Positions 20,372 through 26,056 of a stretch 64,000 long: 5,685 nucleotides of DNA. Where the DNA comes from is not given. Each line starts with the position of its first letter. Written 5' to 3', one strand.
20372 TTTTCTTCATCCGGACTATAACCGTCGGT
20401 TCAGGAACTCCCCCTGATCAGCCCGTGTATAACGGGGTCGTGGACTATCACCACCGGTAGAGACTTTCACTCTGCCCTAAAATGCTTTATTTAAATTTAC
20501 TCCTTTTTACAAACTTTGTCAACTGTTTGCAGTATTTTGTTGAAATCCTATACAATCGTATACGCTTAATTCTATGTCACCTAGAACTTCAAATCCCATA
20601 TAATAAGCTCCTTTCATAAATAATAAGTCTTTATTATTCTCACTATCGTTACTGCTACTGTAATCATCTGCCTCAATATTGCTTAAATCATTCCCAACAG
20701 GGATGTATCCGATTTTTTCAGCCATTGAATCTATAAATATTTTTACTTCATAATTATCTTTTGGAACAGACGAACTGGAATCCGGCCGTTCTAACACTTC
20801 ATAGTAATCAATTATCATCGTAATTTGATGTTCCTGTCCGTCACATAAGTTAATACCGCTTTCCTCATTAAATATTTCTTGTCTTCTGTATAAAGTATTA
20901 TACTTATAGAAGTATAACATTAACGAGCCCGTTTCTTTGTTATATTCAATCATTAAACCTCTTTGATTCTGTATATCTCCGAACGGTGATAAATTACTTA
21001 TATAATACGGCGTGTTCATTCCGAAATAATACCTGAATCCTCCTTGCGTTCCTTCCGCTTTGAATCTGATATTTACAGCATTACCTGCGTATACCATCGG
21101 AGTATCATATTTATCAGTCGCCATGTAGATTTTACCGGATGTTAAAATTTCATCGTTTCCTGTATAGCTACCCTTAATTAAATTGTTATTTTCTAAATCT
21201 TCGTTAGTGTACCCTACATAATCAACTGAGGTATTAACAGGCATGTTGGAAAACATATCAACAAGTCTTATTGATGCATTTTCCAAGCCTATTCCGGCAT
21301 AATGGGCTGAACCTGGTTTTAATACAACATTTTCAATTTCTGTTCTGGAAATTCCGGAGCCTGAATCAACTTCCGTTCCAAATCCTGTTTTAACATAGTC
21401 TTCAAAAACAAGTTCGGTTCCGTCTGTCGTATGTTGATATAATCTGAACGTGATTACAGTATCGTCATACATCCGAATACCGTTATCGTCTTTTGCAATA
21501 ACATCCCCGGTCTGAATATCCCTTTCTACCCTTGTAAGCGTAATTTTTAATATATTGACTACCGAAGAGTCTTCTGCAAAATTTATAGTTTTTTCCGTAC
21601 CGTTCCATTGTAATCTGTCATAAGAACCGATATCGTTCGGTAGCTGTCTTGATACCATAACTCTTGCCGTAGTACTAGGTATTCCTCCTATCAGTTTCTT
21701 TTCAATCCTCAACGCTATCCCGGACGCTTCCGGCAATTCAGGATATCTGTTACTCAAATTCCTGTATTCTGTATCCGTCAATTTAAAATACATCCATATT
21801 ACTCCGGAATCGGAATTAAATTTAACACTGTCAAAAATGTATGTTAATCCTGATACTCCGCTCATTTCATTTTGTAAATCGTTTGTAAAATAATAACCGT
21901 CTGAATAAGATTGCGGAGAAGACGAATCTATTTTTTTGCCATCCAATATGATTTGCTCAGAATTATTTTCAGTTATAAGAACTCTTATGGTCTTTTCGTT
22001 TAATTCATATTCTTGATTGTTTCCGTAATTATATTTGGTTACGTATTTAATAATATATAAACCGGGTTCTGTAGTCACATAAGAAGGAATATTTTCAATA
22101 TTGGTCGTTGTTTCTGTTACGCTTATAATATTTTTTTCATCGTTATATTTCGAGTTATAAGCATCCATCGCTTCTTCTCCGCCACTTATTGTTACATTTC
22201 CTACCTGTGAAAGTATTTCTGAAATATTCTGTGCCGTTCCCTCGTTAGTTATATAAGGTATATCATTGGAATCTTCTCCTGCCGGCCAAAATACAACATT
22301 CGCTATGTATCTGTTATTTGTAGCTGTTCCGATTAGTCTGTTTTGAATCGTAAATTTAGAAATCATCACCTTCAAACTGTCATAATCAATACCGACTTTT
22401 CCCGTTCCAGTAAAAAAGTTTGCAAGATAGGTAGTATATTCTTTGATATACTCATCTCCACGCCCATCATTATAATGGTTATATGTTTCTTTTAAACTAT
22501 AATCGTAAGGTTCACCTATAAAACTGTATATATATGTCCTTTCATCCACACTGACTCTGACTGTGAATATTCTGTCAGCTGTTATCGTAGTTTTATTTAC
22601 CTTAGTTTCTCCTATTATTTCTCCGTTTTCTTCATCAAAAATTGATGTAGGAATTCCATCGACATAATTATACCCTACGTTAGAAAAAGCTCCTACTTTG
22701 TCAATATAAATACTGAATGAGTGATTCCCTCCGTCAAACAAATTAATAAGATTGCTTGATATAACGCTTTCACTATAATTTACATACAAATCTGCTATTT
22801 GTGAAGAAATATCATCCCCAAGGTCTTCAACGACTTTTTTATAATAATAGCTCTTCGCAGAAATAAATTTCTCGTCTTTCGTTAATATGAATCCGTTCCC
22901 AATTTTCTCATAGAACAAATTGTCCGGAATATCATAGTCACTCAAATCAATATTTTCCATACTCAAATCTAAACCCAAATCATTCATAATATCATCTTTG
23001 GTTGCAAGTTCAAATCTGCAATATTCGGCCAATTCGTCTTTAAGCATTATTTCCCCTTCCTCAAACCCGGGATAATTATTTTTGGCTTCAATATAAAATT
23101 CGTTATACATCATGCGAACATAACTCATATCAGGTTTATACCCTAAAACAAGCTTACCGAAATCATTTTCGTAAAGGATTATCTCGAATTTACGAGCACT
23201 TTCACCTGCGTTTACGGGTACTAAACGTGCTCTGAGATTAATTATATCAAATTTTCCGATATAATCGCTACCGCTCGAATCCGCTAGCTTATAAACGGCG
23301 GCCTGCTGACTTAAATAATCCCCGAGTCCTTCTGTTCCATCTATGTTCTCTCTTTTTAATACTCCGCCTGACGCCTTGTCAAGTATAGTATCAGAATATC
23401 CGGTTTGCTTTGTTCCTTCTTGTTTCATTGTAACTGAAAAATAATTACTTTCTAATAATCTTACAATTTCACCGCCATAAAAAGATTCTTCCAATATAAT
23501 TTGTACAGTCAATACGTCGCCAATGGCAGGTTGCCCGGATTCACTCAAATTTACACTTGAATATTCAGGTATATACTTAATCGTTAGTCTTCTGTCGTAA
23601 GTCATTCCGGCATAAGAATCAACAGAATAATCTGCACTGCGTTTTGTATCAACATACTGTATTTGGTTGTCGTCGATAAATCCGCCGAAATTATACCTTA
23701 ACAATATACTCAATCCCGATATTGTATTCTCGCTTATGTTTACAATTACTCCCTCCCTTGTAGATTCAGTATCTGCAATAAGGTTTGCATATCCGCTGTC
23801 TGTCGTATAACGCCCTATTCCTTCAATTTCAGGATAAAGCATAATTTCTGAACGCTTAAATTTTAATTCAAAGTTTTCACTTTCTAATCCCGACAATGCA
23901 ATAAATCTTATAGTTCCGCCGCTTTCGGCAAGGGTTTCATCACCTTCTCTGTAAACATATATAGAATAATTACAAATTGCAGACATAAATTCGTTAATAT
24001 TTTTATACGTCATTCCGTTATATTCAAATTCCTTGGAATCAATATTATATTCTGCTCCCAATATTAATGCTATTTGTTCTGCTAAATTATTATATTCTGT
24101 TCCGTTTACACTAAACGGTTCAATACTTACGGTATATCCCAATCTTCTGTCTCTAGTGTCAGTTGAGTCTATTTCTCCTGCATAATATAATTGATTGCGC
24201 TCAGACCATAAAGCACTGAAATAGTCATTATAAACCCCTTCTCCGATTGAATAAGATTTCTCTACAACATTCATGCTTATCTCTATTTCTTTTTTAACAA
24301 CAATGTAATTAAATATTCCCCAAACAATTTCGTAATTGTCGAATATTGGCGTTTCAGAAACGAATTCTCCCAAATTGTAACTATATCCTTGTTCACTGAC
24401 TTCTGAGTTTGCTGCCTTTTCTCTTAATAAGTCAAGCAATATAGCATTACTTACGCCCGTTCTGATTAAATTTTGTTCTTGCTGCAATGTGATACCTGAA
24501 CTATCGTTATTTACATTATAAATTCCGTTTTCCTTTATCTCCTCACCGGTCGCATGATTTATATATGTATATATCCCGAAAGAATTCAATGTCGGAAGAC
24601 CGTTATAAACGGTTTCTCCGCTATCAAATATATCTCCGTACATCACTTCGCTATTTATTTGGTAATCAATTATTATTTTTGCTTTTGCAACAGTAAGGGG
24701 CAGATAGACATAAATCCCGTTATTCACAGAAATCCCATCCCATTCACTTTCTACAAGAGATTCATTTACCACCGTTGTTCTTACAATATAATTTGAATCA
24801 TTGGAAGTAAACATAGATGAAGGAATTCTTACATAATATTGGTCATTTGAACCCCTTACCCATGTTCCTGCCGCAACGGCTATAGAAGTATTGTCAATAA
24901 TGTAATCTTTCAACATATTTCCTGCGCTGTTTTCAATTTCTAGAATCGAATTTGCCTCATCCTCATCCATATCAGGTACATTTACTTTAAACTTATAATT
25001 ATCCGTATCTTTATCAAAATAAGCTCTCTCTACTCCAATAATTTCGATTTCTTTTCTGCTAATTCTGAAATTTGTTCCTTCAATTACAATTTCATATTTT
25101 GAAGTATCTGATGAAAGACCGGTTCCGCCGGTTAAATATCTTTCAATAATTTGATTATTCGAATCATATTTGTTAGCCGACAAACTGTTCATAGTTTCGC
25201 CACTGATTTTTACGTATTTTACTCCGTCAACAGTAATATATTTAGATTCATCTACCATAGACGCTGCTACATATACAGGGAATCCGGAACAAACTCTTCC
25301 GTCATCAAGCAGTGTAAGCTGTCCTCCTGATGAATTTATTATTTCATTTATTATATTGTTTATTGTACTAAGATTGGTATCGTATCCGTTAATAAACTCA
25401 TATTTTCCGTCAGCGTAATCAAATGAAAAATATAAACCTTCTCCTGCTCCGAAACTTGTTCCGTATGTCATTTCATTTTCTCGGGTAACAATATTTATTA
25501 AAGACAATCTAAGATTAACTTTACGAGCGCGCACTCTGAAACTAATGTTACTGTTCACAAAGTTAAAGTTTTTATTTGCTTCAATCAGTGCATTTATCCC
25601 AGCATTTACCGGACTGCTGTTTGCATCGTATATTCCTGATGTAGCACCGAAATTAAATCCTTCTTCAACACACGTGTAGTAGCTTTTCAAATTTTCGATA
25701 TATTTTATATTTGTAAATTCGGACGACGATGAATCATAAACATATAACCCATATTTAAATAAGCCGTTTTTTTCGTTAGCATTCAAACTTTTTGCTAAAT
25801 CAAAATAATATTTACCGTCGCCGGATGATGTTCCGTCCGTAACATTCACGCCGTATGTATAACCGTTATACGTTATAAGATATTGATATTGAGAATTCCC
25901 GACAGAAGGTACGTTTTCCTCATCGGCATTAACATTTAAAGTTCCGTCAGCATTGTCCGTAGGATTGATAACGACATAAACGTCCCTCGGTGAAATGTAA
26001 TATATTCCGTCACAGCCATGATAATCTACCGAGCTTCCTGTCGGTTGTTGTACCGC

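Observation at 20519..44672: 24-kb locus of three co-oriented surface-protein genes (3096 aa, 402 aa, ~4485 aa) with no sortase signal or dedicated secretion genes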

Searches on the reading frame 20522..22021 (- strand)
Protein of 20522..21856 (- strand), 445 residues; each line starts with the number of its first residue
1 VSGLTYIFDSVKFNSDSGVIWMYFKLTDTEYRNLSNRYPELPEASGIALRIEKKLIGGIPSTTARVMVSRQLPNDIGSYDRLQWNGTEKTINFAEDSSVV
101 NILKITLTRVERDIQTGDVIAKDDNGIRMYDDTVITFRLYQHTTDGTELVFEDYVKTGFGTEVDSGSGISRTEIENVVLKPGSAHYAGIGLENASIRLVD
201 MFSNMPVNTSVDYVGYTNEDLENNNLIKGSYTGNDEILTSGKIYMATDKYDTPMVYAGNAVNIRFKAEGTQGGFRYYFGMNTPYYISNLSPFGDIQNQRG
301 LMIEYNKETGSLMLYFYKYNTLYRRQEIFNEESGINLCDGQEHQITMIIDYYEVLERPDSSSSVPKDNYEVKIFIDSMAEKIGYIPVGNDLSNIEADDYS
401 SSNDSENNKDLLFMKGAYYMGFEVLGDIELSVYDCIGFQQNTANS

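Call 27: search_protein_families(library=pfam, proteins=[window:20522-21856:-], max_evalue=1)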
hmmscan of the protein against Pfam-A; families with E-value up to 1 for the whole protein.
window:20522-21856:- (445 aa): 0 families

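Call 76: predict_structure(alignment_id=A6)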
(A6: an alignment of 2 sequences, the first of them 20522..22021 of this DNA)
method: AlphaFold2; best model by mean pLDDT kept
length: 500 residues; sequences in the alignment: 2
mean_pLDDT: 42.2   pTM: 0.38
mean pLDDT of the five models: 42.2, 40.1, 39.6, 39.5, 37.7
residues with pLDDT >= 90: 0; 70-90: 44; 50-70: 78; < 50: 378
segments of 3 or more residues with pLDDT < 50: 1-142, 150-157, 160-313, 336-353, 407-420, 443-473, 491-500
pLDDT, mean of each block of 10 residues (from residue 1): 24 30 35 33 27 30 32 39 34 36 46 42 41 42 51 47 42 38 41 45 34 25 29 26 26 25 24 29 29 32 30 54 69 50 35 63 79 59 72 80 56 39 66 72 42 32 36 49 57 40
secondary structure, 60 per line:
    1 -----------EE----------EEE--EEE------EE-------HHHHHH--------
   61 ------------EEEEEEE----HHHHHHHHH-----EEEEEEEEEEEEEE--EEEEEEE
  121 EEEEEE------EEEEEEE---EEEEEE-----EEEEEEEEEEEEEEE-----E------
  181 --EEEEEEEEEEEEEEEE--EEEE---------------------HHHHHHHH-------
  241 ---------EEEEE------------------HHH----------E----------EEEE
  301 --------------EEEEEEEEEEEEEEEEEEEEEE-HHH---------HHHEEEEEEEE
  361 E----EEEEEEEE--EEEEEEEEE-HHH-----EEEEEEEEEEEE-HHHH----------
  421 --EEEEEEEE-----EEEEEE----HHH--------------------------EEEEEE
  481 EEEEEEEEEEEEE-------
elements in order: E24-26 E29-31 H47-52 E73-79 H84-92 E98-111 E114-126 E133-139 E143-148 E154-168 E183-198 E201-204 H226-233 E250-254 E297-300 E315-336 E353-361 E366-373 E376-384 E394-405 H407-410 E423-430 E436-441 E475-493
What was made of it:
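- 20522..21139 (-): C residues ~4290-4495: C-terminal distal domain, tentatively a concanavalin-A-like lectin/LamG beta-sandwich. The AF2 model is poor overall (pLDDT 42, 50-80 in parts of this domain; call 76).
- The lectin-fold assignment rests on a low-confidence model built from two sequences (call 76).
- Tried and rejected: The AF2 model of C's last 500 aa was poor (pLDDT 42, call 76).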

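Call 79: fold_search(model_id=the predicted structure, library=pdb)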
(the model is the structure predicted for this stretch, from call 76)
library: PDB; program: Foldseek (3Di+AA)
matches with E <= 10: 451; with E <= 0.001: 4
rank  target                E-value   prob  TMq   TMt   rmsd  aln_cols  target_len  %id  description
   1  5gzc                  2.9e-04  1.00  0.20  0.54   9.1       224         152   12  Crystal structure of Galectin-8 N-CRD with part of linker (released 2016-12-21)
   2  6cw1_A                4.2e-04  0.98  0.19  0.24  22.2       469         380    8  Crystal structure of Neurexin-1 alpha ectodomain fragment, L2-L3 (released 2018-09-19)
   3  3ap5                  4.4e-04  1.00  0.20  0.52   8.5       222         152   13  Crystal structure of the galectin-8 N-terminal carbohydrate recognition domain (released 2011-01-26)
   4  2yv8                  8.5e-04  1.00  0.19  0.51   9.0       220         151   12  Crystal structure of N-terminal domain of human galectin-8 (released 2008-04-15)
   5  7rdg_A                1.3e-03  1.00  0.18  0.55   7.9       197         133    8  Crystal structure of D103A human Galectin-7 mutant in presence of lactose (released 2023-01-25)
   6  1lec_A                1.6e-03  1.00  0.20  0.36  11.9       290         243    9  STRUCTURES OF THE LECTIN IV OF GRIFFONIA SIMPLICIFOLIA AND ITS COMPLEX WITH THE LEWIS B HUMAN BLOOD GROUP DETERMINANT  (released 1994-01-31)
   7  4bme_B                1.7e-03  1.00  0.19  0.52   8.5       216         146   12  Crystal structure of the N terminal domain of human Galectin 8, F19Y mutant (released 2014-03-19)
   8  2gnb_A                1.9e-03  1.00  0.20  0.37  10.9       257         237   10  EDTA-treated (2 weeks) P. angolensis lectin (released 2006-07-25)
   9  8zdo_a                2.1e-03  0.98  0.22  0.32  20.1       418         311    8  Cryo-EM structure of Mycobacteriophage Douge baseplate (gp13, gp17, gp23, gp16, gp18 and gp20) (released 2025-06-25)
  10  6t2p_AAA              2.3e-03  1.00  0.20  0.38   8.9       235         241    7  Prominent members of the human gut microbiota express endo-acting O-glycanases to initiate mucin breakdown (released 2020-07-08)
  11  2gn3_A                2.5e-03  1.00  0.18  0.35  10.9       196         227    9  Metal-free (apo-PAL) in complex with alpha-D-Met-Man (released 2006-07-25)
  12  2e6v_D                2.6e-03  1.00  0.20  0.37  10.9       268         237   11  Crystal structure of VIP36 exoplasmic/lumenal domain, Ca2+/Man3GlcNAc-bound form (released 2007-07-24)
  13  2gnm_B                3.0e-03  0.99  0.20  0.36  11.6       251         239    9  P. angolensis lectin (PAL) treated with EDTA for 39 hours (released 2006-07-25)
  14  2dur_B                3.2e-03  1.00  0.23  0.41   9.5       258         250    9  Crystal structure of VIP36 exoplasmic/lumenal domain, Ca2+/Man2-bound form (released 2007-07-24)
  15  4b1m_B                3.3e-03  1.00  0.18  0.47   7.7       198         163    8  CARBOHYDRATE BINDING MODULE CBM66 FROM BACILLUS SUBTILIS (released 2012-12-12)
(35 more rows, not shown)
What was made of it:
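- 20522..21139 (-): Most of the top 50 Foldseek PDB hits are ConA-like folds such as galectins, legume lectins, neurexin LNS, VIP36, GH16 and CBM66, with E 3e-4 to 2e-2 and probability ~1 (call 79).
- On Concanavalin-A-like lectin/glucanase superfamily (C-terminal domain of C): Most of the top 50 Foldseek hits are ConA-like folds (E 3e-4 to 2e-2; TM-score normalised to target length up to 0.57) (call 79).
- ConA-like fold hits for C's tip: call 79. C's tip shows lectin-like fold hits (call 79).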

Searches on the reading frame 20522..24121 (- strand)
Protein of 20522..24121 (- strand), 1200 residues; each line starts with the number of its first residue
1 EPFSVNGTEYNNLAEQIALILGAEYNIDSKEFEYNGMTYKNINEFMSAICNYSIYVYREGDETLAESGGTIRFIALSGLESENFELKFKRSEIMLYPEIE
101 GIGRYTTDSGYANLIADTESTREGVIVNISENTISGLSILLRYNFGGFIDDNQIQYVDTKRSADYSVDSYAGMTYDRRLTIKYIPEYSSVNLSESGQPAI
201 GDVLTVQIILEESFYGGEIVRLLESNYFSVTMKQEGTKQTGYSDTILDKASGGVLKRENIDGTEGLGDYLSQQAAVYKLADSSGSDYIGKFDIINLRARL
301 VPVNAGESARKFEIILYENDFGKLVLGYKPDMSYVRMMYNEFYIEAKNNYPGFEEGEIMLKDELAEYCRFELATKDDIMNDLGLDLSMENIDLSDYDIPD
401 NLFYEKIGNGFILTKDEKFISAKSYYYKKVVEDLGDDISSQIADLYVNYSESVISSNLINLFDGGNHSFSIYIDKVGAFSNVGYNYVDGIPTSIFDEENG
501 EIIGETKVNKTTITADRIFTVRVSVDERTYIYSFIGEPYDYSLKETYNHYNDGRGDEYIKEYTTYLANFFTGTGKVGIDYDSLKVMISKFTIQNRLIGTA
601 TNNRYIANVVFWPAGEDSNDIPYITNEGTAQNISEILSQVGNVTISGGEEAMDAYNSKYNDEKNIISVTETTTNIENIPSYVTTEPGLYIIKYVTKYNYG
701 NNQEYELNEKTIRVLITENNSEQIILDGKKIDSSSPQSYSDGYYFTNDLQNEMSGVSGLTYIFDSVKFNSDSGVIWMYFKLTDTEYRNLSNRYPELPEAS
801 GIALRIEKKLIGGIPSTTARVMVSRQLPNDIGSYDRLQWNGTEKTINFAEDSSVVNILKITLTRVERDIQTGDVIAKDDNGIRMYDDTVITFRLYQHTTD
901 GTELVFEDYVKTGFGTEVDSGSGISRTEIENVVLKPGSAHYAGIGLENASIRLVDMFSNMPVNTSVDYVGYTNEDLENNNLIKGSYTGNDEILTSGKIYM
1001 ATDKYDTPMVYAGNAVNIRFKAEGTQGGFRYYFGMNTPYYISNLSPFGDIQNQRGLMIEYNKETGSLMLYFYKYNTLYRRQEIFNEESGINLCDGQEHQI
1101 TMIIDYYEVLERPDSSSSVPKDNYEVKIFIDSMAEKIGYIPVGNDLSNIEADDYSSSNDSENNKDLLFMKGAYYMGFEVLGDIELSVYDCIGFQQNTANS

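Call 30: find_homologous_proteins(query=window:20522-24121:-, max_evalue=0.001)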
Query window:20522-24121:- (1200 aa): 1 proteins with E <= 0.001 among 8000 candidates.
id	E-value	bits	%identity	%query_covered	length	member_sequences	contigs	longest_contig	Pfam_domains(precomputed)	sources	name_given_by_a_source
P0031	9.5e-236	804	39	99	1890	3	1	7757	-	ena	-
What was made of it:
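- Tried and rejected: With C's last 1200 aa it returned only one partial orthologue (call 30).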

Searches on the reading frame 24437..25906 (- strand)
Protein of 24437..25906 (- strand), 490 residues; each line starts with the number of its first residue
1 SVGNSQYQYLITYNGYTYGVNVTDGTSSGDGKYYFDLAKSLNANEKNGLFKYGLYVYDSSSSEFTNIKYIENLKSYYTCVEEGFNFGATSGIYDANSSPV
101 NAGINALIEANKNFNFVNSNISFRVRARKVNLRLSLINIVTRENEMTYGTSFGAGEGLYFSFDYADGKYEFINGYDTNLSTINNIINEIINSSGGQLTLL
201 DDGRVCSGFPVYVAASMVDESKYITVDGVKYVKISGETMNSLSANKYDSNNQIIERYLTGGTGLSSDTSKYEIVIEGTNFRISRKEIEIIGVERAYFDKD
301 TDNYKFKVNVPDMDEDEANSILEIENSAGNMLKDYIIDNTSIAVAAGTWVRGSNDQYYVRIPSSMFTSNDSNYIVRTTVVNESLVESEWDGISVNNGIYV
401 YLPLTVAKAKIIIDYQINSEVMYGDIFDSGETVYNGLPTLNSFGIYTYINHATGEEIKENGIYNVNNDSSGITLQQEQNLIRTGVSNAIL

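Call 27: search_protein_families(library=pfam, proteins=[window:24437-25906:-], max_evalue=1)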
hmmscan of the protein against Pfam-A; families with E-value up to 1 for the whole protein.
window:24437-25906:- (490 aa): 2 families
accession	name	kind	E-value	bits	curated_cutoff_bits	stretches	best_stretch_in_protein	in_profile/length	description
PF24731.1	DUF7683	-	0.0023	18.6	27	1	296-342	6-52/73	Domain of unknown function (DUF7683)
PF23449.2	CBM-like_CFAP184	-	0.082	13.6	27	1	264-317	19-70/111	CFAP184 CBM-like domain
